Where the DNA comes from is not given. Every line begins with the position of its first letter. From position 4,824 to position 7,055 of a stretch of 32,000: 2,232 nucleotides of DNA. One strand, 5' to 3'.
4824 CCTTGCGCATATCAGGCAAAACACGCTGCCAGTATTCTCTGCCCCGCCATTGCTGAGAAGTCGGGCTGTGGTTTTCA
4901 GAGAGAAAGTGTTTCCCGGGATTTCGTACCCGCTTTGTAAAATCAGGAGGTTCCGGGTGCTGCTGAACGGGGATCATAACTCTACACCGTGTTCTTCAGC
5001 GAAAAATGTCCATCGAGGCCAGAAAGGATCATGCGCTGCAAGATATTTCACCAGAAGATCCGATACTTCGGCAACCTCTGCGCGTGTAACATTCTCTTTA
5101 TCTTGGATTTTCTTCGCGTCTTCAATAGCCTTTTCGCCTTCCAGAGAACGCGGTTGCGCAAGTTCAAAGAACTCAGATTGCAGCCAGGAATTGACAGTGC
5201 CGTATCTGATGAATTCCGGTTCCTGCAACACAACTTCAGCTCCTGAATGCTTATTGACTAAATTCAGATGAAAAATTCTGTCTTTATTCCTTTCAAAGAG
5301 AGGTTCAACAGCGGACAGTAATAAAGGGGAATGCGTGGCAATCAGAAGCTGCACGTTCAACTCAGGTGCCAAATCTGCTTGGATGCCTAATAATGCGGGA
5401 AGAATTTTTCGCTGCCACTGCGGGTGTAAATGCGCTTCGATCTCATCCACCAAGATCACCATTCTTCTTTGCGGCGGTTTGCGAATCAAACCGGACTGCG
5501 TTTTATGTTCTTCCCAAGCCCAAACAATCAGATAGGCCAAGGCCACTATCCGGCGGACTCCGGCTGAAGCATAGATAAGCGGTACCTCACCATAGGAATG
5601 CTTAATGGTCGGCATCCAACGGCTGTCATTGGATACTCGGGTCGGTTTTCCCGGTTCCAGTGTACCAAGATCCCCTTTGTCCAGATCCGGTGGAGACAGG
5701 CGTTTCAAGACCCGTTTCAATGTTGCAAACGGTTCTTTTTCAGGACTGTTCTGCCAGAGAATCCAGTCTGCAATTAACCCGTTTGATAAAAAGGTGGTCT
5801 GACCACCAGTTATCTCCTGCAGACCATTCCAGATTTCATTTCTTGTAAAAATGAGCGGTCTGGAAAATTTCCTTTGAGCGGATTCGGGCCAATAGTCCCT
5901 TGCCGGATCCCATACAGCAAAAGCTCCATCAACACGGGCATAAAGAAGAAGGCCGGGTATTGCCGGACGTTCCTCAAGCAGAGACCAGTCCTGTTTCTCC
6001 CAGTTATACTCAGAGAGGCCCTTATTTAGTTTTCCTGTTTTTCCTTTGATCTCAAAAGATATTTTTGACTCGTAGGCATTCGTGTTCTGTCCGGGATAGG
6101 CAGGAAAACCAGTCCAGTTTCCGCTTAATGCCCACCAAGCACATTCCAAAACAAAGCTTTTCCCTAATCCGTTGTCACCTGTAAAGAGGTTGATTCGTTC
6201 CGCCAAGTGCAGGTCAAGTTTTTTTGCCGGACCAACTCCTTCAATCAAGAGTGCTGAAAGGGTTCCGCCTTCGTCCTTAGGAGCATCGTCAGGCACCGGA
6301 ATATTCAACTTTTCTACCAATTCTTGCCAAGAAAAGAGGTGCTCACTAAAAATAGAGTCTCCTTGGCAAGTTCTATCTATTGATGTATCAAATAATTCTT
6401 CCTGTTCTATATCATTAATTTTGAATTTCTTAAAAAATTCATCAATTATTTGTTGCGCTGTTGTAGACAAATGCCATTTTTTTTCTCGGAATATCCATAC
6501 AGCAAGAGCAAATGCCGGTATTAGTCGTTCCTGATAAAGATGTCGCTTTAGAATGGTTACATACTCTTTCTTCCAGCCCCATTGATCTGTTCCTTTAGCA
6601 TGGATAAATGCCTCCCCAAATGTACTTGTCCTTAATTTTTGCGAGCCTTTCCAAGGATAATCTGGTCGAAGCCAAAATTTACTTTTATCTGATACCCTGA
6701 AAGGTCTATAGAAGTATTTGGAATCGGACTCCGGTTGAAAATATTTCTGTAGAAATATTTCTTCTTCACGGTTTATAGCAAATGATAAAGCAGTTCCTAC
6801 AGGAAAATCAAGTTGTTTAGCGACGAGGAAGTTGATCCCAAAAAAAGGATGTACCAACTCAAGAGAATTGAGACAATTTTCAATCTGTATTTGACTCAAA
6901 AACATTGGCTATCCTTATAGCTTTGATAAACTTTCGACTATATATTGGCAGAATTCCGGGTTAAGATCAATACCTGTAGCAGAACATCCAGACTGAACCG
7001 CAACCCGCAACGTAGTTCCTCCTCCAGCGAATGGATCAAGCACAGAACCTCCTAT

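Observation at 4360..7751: Translationally coupled DNA methyltransferase + PtuA-like ABC ATPase + PtuB-like HNH nuclease: candidate methylation-gated Septu-like defence module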

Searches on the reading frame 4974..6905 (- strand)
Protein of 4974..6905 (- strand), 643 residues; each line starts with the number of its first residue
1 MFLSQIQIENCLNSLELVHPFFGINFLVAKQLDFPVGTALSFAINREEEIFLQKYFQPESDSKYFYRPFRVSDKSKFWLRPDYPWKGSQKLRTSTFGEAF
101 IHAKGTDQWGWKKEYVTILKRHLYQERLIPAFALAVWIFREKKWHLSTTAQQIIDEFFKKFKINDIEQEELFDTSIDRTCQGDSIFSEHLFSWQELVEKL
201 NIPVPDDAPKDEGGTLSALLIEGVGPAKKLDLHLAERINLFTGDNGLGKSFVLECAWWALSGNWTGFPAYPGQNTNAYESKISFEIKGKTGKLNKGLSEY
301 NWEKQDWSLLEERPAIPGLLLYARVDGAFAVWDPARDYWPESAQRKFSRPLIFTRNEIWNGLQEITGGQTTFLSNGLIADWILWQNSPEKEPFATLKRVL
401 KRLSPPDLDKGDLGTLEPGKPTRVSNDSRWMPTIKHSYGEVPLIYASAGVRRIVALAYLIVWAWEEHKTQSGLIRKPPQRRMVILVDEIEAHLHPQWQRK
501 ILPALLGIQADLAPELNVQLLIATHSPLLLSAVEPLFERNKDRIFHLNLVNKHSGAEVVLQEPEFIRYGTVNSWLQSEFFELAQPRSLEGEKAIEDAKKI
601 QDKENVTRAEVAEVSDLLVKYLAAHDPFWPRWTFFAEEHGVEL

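Call 7: search_protein_families(library=pfam, proteins=[window:4974-6905:-], max_evalue=0.01)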
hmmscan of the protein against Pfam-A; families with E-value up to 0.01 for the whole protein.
window:4974-6905:- (643 aa): 3 families
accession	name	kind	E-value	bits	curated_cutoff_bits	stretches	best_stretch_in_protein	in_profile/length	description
PF13304.12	AAA_21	-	5.8e-16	59.9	27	1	458-531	247-304/304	AAA domain, putative AbiEii toxin, Type IV TA system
PF13175.12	AAA_15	-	1.7e-12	48.1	32.1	1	425-528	291-372/374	AAA ATPase domain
PF13476.12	AAA_23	-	1e-07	33.3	27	1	219-290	2-73/201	AAA domain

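Call 8: search_protein_families(library=padloc, proteins=[window:4974-6905:-], max_evalue=0.01)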
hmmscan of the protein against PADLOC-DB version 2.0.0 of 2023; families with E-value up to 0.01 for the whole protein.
window:4974-6905:- (643 aa): 126 families (the best 25 are shown)
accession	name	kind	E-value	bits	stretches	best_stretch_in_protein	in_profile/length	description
PDLC00270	PtuA1|PtuA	-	9.5e-234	775.3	1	1-643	1-627/627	AAA ATPase domain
PDLC00307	PtuA1|PtuA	-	3.3e-152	505.3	1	216-641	2-422/424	AAA ATPase domain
PDLC00271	PtuA1|PtuA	-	5.3e-24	83.5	2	476-610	274-387/421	AAA ATPase domain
PDLC00304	PtuA1|PtuA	-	1.9e-23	81.4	1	393-617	210-410/444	AAA ATPase domain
PDLC02980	AriA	-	6.8e-23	80.1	1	238-531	1-304/304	-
PDLC02913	ATPase_I-A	-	5.4e-22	76.6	1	483-621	366-485/508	-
PDLC00299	PtuA1|PtuA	-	1.5e-20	71.7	1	482-625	379-508/535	AAA ATPase domain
PDLC00278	PtuA1|PtuA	-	8.2e-20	69.5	2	435-635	243-424/436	AAA ATPase domain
PDLC00305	PtuA1|PtuA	-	1.3e-19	68.9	2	434-534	200-292/392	AAA ATPase domain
PDLC00295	PtuA1|PtuA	-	1.3e-19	68.7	1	437-618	250-415/451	AAA ATPase domain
PDLC00298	PtuA1|PtuA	-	2.4e-18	64.4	2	483-534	284-329/423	AAA ATPase domain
PDLC00310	PtuA1|PtuA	-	1.4e-17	62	1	435-629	246-424/443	AAA ATPase domain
PDLC00281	PtuA1|PtuA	-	1.5e-17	61.9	1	480-536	289-339/448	AAA ATPase domain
PDLC00301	PtuA1|PtuA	-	3e-17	60.7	1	481-595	282-382/429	AAA ATPase domain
PDLC00269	PtuA1|PtuA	-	2e-16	58.3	1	440-614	251-419/446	AAA ATPase domain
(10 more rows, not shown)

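Call 9: search_protein_families(library=ncbifam, proteins=[window:4974-6905:-], max_evalue=0.01)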
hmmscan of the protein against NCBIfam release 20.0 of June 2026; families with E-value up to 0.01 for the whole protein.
window:4974-6905:- (643 aa): 4 families
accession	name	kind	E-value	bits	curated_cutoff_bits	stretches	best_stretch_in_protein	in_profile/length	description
NF041760.1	PtuA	equivalog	6.5e-22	78.1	500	1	483-627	379-509/524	retron Ec78 anti-phage system effector ATPase PtuA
TIGR04435.1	restrict_AAA_1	hypoth_equivalog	1.3e-08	34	300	1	479-609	417-541/568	restriction system-associated AAA family ATPase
NF038234.1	retron_eff_Eco8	equivalog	3.2e-06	26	250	1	483-555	275-349/679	retron Eco8 family effector endonuclease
TIGR00611.2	recf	equivalog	9.8e-05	21.7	172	1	228-261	13-46/339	DNA replication/repair protein RecF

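Call 11: find_homologous_proteins(query=window:4974-6905:-, max_evalue=1e-10)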
Query window:4974-6905:- (643 aa): 3635 proteins with E <= 1e-10 among 8000 candidates; the best 120 are listed.
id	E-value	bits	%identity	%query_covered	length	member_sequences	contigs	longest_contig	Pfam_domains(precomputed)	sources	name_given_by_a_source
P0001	0.0e+0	1497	100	100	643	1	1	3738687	PF13175.13,PF13476.13,PF13304.13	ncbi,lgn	ncbi:MAG: AAA family ATPase [Candidatus Electrothrix sp. YB6]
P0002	0.0e+0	1150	77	100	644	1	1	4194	PF13175.13,PF13476.13,PF13304.13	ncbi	-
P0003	0.0e+0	1126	75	100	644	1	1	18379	PF13175.13,PF13476.13,PF13304.13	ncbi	-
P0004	0.0e+0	1081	73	100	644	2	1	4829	PF13175.13,PF13476.13,PF13304.13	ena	-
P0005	1.1e-286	971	65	100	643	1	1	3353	PF13175.13,PF13476.13,PF13304.13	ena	-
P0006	2.1e-286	970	64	100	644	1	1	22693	PF13175.13,PF13476.13,PF13304.13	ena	-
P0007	1.2e-285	967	64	100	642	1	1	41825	PF13175.13,PF13476.13,PF13304.13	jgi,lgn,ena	-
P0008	6.7e-285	965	63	100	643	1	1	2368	PF13175.13,PF13476.13,PF13304.13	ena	-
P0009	5.4e-282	955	63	100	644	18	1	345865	PF13175.13,PF13476.13,PF13304.13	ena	-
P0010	2.2e-278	943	61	100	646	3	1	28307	PF13175.13,PF13476.13,PF13304.13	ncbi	-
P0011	5.9e-276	935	92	67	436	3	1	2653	PF13175.13,PF13476.13,PF13304.13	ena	-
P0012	7.5e-276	935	62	100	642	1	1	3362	PF13175.13,PF13476.13,PF13304.13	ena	-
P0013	1.1e-275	934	61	100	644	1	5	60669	PF13175.13,PF13476.13,PF13304.13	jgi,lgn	-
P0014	1.3e-270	918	61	100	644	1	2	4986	PF13175.13,PF13476.13,PF13304.13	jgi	jgi:hypothetical protein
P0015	2.3e-269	914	61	100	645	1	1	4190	PF13175.13,PF13476.13,PF13304.13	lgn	-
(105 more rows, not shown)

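Call 13: find_related_loci(query=A1, collection=genome_contigs, flank=7000)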
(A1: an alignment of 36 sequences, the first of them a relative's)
Query A1 (643 aa) in genome_contigs; peptide patterns used: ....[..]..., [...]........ (x = any residue, [..] = any of these).
600 stretches matched a pattern (row limit reached: there are more); 580 encode a relative of the query (tblastn E <= 1e-3); the best 80 are kept; 80 distinct loci.
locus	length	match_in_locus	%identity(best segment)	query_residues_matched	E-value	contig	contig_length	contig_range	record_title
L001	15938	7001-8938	61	1-643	0e+0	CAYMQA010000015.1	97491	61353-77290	MAG TPA_asm: uncultured Caldilinea sp. isolate SRP329715_co2_365 genome assembly, contig: NODE_460_length_97491_cov_6.92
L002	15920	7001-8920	52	1-643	0e+0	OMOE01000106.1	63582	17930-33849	Syntrophobacter sp. SbD1 strain Peat soil MAG SbD1 genome assembly, contig: SBDP1_Contig_3, whole genome shotgun sequenc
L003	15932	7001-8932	50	1-643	0e+0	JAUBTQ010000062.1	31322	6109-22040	Microcoleus sp. BROC3 NODE_203_length_31322_cov_21.318227, whole genome shotgun sequence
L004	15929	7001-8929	49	1-642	0e+0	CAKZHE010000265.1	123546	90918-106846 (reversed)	MAG TPA_asm: uncultured cyanobacterium isolate ERR2114811_bin.3_CONCOCT_v1.1_MAG genome assembly, contig: ERZ1034369.29,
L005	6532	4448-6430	48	1-643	0e+0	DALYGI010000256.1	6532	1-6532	MAG TPA_asm: Prochlorotrichaceae cyanobacterium CTOTU29312 NODE_710_length_6532_cov_7.811796, whole genome shotgun seque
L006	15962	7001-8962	47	1-643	0e+0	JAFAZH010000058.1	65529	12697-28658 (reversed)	MAG: Abditibacteriaceae bacterium isolate CP_BM_RX_R8_36 BM_RX_R8_k147_1307598, whole genome shotgun sequence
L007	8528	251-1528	68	212-643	0e+0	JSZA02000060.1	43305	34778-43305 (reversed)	Candidatus Thiomargarita nelsonii isolate Hydrate Ridge NODE_221_length_43308_cov_215.021_ID_441, whole genome shotgun s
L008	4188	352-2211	47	1-641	0e+0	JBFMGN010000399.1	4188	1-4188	MAG: Spirochaetota bacterium isolate MAG298 MAG298_399, whole genome shotgun sequence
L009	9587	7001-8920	46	1-643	0e+0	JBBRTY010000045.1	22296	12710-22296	MAG: Aggregatilineales bacterium isolate La3_concoct.028 La3_concoct.028_K_2489907_L_22296_cov_187.2608, whole genome sh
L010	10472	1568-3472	56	1-642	0e+0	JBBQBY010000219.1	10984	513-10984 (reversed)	MAG: Caldilineales bacterium isolate Co_metawrap_1292 Cmw_1292_k141_447313_length_10984_cov_11.0000, whole genome shotgu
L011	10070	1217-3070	44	2-643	2e-176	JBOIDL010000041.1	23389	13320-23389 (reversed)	MAG: Gammaproteobacteria bacterium isolate SD8020_metabat2.bin.3 NODE_99_length_23389_cov_4.350185, whole genome shotgun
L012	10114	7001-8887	45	2-643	3e-176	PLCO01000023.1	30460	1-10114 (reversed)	MAG: Acidobacteriaceae bacterium isolate palsa_249 73.20111000_P3D.47_contig_8956, whole genome shotgun sequence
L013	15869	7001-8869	44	2-643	8e-170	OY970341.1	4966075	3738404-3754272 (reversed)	MAG: uncultured delta proteobacterium isolate MFD01231.bin.c.2 genome assembly, chromosome: 1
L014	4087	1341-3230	44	1-643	5e-175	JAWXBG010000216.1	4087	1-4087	MAG: Flavobacteriales bacterium isolate MP6G1.94 k99_1688697, whole genome shotgun sequence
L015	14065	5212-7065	43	1-641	2e-164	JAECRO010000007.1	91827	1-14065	MAG: Burkholderiales bacterium isolate AER3_5 diesel_EC_AER3_98_length_91839_cov_54, whole genome shotgun sequence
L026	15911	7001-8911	34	1-638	5e-120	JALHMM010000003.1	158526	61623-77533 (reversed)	MAG: Reyranellaceae bacterium isolate Bin_33_2_sub c_000000000657, whole genome shotgun sequence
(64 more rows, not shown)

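Call 19: search_solved_structures(query=window:4974-6905:-, max_evalue=0.01)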
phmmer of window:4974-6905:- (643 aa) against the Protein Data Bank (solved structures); distinct sequences matched with E-value up to 0.01: 12.
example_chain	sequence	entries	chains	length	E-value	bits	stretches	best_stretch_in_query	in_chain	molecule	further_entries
22bu_B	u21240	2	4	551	1.3e-09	40.4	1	472-619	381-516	AAA family ATPase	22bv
9n69_A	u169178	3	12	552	1.4e-09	40.2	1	482-535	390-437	AAA family ATPase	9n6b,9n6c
9kjx_B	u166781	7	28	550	4.4e-09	38.6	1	472-536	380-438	AAA family ATPase | Retron I-A effector PtuA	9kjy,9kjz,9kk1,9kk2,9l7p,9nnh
9u9y_A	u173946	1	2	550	4.4e-09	38.5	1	472-536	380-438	AAA family ATPase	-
9vkz_A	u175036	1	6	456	5.4e-09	38.3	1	472-537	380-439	Retron Ec78 probable ATPase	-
9vh1_D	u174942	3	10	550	6.4e-09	38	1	472-538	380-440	Retron Ec78 probable ATPase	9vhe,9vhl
9nnk_C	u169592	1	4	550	1e-08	37.3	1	472-536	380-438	Retreon I-A effector PtuA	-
9nnb_C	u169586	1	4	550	1.2e-08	37.2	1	472-536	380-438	Retron I-A effector PtuA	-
22et_E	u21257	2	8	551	1.6e-08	36.7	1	472-619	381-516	PtuA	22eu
8ee4_A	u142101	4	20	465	2.6e-08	36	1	436-534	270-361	PtuA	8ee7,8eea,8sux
9e8z_C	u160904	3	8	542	3.5e-06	29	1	481-604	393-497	Retron Ec83 probable ATPase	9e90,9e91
9o4a_A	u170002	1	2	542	0.00029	22.6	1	481-604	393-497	Retron Ec83 probable ATPase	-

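Call 27: search_protein_families(library=pfam, proteins=[L005:3597-4400:+], max_evalue=10)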
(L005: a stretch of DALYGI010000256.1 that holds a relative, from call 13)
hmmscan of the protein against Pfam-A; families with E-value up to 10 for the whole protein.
L005:3597-4400:+ (267 aa): 19 families
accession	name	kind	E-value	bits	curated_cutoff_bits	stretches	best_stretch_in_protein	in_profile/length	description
PF13166.12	AAA_13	-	0.0018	17.5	36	1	69-202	340-472/713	AAA domain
PF00261.25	Tropomyosin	-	0.0032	17.4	38.6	2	134-222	114-198/242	Tropomyosin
PF01608.23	I_LWEQ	-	0.0082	16.7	27.5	1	114-195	20-101/151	I/LWEQ domain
PF08614.16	ATG16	-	0.019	15.6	33.7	1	79-193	64-178/200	Autophagy protein 16 (ATG16)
PF18757.6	Nmad5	-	0.02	15.4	27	1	121-184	6-69/206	Nucleotide modification associated domain 5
PF15742.10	DUF4686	-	0.049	13.1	31.3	1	64-223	103-274/384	Domain of unknown function (DUF4686)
PF17300.7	FIN1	-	0.083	12.9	25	1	121-195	151-224/242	Filaments in between nuclei protein-1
PF17072.10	Spike_torovirin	-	0.31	9.4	35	1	64-194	822-951/1272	Torovirinae spike glycoprotein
PF04310.18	MukB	-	0.34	11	23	1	54-119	116-178/226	MukB N-terminal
PF00992.25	Troponin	-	0.36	11.5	26.2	1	134-204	26-96/134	Troponin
PF16046.10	FAM76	-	0.6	9.9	28.5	1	135-240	189-291/298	FAM76 protein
PF15619.11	Lebercilin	-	0.68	9.9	34.3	1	94-217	72-189/193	Ciliary protein causing Leber congenital amaurosis disease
PF07200.18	Mod_r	-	1.7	9.1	30.1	1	140-221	8-88/146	Modifier of rudimentary (Mod(r)) protein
PF03036.21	Perilipin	-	1.8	8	33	2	43-192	166-318/403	Perilipin family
PF23991.1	DUF7310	-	2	9.4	40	1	153-179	24-50/83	Coiled-coil region of unknown function (DUF7310)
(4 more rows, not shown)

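Call 38: search_dna_similar(query=window:4974-6905:-, collection=plasmids, mode=protein, max_rows=25, max_evalue=1e-20)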
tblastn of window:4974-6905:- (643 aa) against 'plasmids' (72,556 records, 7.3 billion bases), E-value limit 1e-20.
Records with a match: 6; places in all: 6; records where one place covers at least 80% of the query: 0.
Best place of each record, by identity: <60% 6.
By first word of the organism name: Azotobacter 2; Allocoleopsis 1; Aeromonas 1; Azospirillum 1; Nostoc 1.
By predicted mobility (MOB-suite, as given by PLSDB): mobilizable 3; conjugative 2; non-mobilizable 1.
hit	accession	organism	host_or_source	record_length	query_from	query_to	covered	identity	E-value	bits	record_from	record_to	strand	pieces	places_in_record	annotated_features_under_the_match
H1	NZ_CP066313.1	Azotobacter chroococcum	single,soil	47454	203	639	68%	42.1%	4e-98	337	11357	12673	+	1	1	ATP-binding protein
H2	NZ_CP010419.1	Azotobacter chroococcum NCIMB 8003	cell culture,soil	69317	203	639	68%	42.1%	4e-98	337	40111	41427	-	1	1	ATP-binding protein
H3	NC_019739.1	Allocoleopsis franciscana PCC 7113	-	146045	181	638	71%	40.0%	8e-88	307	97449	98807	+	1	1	ATP-binding protein | SLOG family protein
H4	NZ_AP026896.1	Aeromonas caviae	Microbe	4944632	199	640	69%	38.8%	5e-81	287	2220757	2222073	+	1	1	none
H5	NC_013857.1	Azospirillum sp. B510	-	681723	216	635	65%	37.2%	5e-80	284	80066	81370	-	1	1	AAA family ATPase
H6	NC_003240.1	Nostoc sp. PCC 7120 = FACHB-418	-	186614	251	643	61%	38.3%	2e-70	256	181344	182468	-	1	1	AAA family ATPase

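Call 69: search_protein_families(library=padloc, alignment_id=A4, max_evalue=1e-10)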
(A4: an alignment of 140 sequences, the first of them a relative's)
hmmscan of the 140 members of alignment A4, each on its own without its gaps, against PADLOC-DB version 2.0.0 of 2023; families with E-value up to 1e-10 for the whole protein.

A. member 1, L001:4566-6011:+ (481 aa): 0 families

B. families by the number of members that match (of 140 scanned): 14 families
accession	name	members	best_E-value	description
PDLC04135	mad3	4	5.5e-33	mads_3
PDLC04134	mad2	4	3e-17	mads_2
PDLC04925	PDC-S14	1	1.1e-107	-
PDLC04923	PDC-S14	1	8.7e-80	-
PDLC03963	SoFic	1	3.3e-48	-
PDLC04922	PDC-S14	1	3.3e-43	-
PDLC04924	PDC-S14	1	1.8e-24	-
PDLC05041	PDC-S57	1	2.2e-23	-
PDLC04766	PDC-M66A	1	3.8e-22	-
PDLC04921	PDC-S14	1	4.6e-16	-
PDLC02190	DUF3780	1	1.8e-12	-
PDLC03470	REase_II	1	3.6e-11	Type II restriction enzyme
PDLC04966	PDC-S24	1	7.3e-11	-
PDLC04140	mad8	1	7.6e-11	mads_8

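Call 70: search_protein_families(library=pfam, proteins=[L003:2843-5806:+, L009:2352-4133:+, L009:4156-6000:+, L026:2662-3348:-], max_evalue=0.001)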
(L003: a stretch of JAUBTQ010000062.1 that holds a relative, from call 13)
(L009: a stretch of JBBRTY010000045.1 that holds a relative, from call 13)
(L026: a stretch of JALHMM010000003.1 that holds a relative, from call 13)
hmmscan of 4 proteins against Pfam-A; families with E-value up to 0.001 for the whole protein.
L003:2843-5806:+ (987 aa): 18 families
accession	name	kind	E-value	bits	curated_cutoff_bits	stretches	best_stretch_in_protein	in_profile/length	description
PF17760.6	UvrA_inter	-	1.6e-36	124.9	23.3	1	158-264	1-107/109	UvrA interaction domain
PF17755.6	UvrA_DNA-bind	-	3.8e-29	101.6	23.2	1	323-430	2-110/110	UvrA DNA-binding domain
PF00005.33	ABC_tran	-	5.2e-19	69.6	25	0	653-683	1-31/137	ABC transporter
PF02463.25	SMC_N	-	2.4e-09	37.4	40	0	369-591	135-211/220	RecF/RecN/SMC N terminal domain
PF03193.22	RsgA_GTPase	-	2.4e-08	34.4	30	0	641-685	85-128/174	RsgA GTPase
PF13191.12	AAA_16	-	2e-07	32.1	32.6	0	663-685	24-46/167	AAA ATPase domain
PF13555.12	AAA_29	-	2.6e-07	30.7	27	0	659-687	18-49/61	P-loop containing region of AAA domain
PF20703.3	nSTAND1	-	3.6e-06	27.3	27.1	0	664-717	34-85/379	Novel STAND NTPase 1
PF13304.12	AAA_21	-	8.1e-06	26.5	27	0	862-913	235-286/304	AAA domain, putative AbiEii toxin, Type IV TA system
PF13476.12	AAA_23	-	9.4e-06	26.8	27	0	32-68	2-35/201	AAA domain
PF13401.12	AAA_22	-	5.8e-05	23.9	27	0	665-689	7-31/130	AAA domain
PF00684.25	DnaJ_CXXCXGXG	-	0.0002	22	32.7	0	773-804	16-50/65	DnaJ central domain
PF13671.12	AAA_33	-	0.00028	21.6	27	0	665-684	1-20/143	AAA domain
PF13238.12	AAA_18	-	0.00033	21.6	29.4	0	666-683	1-18/128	AAA domain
PF01443.25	Viral_helicase1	-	0.00035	20.9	21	0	667-686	2-21/228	Viral superfamily 1 RNA helicase core domain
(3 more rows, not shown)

L009:2352-4133:+ (593 aa): 5 families
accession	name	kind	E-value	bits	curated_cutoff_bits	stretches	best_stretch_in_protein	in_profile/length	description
PF00005.33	ABC_tran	-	2.2e-33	116.2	25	1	364-513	1-137/137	ABC transporter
PF00664.28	ABC_membrane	-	1.5e-19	71.2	28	1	36-300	2-270/274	ABC transporter transmembrane region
PF02463.25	SMC_N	-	3e-05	24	40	0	405-553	111-209/220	RecF/RecN/SMC N terminal domain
PF13555.12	AAA_29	-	0.00027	21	27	1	366-392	14-40/61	P-loop containing region of AAA domain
PF13191.12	AAA_16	-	0.00099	20.1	32.6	0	375-538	25-166/167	AAA ATPase domain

L009:4156-6000:+ (614 aa): 3 families
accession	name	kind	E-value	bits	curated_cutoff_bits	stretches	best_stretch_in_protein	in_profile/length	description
PF00664.28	ABC_membrane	-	2.1e-33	116.6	28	1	38-306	2-273/274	ABC transporter transmembrane region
PF00005.33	ABC_tran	-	9e-32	111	25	1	369-517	2-137/137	ABC transporter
PF02463.25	SMC_N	-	1.1e-05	25.5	40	0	404-560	106-212/220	RecF/RecN/SMC N terminal domain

L026:2662-3348:- (228 aa): 4 families
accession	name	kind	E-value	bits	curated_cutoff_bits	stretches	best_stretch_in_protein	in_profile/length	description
PF00005.33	ABC_tran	-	9.6e-36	123.8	25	1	21-167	1-136/137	ABC transporter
PF13304.12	AAA_21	-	1.3e-07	32.5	27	0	34-57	2-25/304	AAA domain, putative AbiEii toxin, Type IV TA system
PF02463.25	SMC_N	-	8.9e-07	29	40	0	32-213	25-212/220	RecF/RecN/SMC N terminal domain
PF13555.12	AAA_29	-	0.00088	19.4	27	0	24-48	15-39/61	P-loop containing region of AAA domain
